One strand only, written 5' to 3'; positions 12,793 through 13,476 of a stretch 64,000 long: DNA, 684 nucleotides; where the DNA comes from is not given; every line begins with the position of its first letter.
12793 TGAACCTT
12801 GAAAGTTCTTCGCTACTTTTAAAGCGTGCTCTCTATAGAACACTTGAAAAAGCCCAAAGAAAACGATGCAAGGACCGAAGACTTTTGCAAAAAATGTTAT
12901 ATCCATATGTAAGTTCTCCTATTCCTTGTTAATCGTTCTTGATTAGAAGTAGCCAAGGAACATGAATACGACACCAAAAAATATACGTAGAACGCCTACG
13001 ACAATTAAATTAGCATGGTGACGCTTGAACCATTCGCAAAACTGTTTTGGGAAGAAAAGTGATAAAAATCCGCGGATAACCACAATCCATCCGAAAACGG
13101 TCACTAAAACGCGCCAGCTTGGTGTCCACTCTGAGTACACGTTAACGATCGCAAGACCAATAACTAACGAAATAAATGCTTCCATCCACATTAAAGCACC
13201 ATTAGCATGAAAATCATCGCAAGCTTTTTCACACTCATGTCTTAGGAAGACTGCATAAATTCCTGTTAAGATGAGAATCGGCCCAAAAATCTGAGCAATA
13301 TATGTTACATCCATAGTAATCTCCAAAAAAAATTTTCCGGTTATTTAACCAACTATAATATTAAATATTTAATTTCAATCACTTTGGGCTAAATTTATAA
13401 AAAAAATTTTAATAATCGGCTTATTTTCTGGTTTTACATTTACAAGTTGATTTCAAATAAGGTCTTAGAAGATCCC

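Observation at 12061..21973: T2SS operon runs, with no convincing terminator, into an O-methyltransferase and three tandem 4-TM paralogues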

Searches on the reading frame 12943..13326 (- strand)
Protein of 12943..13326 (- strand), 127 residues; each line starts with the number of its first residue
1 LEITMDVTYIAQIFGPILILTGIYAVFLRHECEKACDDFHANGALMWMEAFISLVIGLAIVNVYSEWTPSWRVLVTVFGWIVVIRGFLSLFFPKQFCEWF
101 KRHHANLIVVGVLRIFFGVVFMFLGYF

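Call 3: search_protein_families(library=pfam, proteins=[window:12943-13326:-], max_evalue=0.1)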
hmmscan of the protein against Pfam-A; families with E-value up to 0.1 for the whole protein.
window:12943-13326:- (127 aa): 2 families
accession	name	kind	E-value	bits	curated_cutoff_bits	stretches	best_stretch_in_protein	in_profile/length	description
PF09656.15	PGPGW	-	0.0053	16.7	23.3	1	72-93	1-22/53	Putative transmembrane protein (PGPGW)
PF03729.18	DUF308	-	0.036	14.8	25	0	69-123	19-73/73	Short repeat of unknown function (DUF308)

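Call 7: search_protein_families(library=ncbifam, proteins=[window:12943-13314:-], max_evalue=0.01)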
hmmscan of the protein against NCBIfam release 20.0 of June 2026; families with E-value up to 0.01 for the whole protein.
window:12943-13314:- (123 aa): 0 families

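Call 59: find_related_loci(query=A6, collection=metagenome_contigs, flank=10000)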
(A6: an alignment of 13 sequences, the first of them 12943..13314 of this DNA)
Query A6 (123 aa) in metagenome_contigs; peptide patterns used: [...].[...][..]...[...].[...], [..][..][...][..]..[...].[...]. (x = any residue, [..] = any of these).
377 stretches matched a pattern; 5 encode a relative of the query (tblastn E <= 1e-3); 5 distinct loci.
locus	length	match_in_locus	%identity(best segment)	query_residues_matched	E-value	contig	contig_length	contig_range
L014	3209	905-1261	28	5-123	3e-15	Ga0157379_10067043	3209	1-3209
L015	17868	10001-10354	26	2-121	2e-10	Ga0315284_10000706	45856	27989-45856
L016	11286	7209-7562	26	2-121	2e-10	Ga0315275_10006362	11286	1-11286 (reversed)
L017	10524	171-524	26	2-121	2e-10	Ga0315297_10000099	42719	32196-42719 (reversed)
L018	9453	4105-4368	28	2-89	8e-8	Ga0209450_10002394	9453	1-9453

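Call 65: search_protein_families(library=pfam, proteins=[L014:48-725:+], max_evalue=0.001)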
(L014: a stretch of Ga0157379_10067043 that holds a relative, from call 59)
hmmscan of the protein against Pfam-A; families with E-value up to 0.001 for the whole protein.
L014:48-725:+ (225 aa): 0 families

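Call 69: predict_structure(alignment_id=A7)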
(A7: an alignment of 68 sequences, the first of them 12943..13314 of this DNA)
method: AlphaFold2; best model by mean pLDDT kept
length: 123 residues; sequences in the alignment: 68
mean_pLDDT: 92.9   pTM: 0.80
mean pLDDT of the five models: 92.9, 91.0, 90.7, 90.2, 89.1
residues with pLDDT >= 90: 103; 70-90: 19; 50-70: 1; < 50: 0
segments of 3 or more residues with pLDDT < 50: none
pLDDT, mean of each block of 10 residues (from residue 1): 90 97 93 91 96 96 93 96 94 83 91 96 92
secondary structure, 60 per line:
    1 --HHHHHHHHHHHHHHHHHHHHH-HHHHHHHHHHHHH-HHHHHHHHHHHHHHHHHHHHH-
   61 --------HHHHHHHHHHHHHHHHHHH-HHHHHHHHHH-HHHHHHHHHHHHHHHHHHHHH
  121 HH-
elements in order: H3-23 H25-37 H39-59 H69-87 H89-98 H100-122
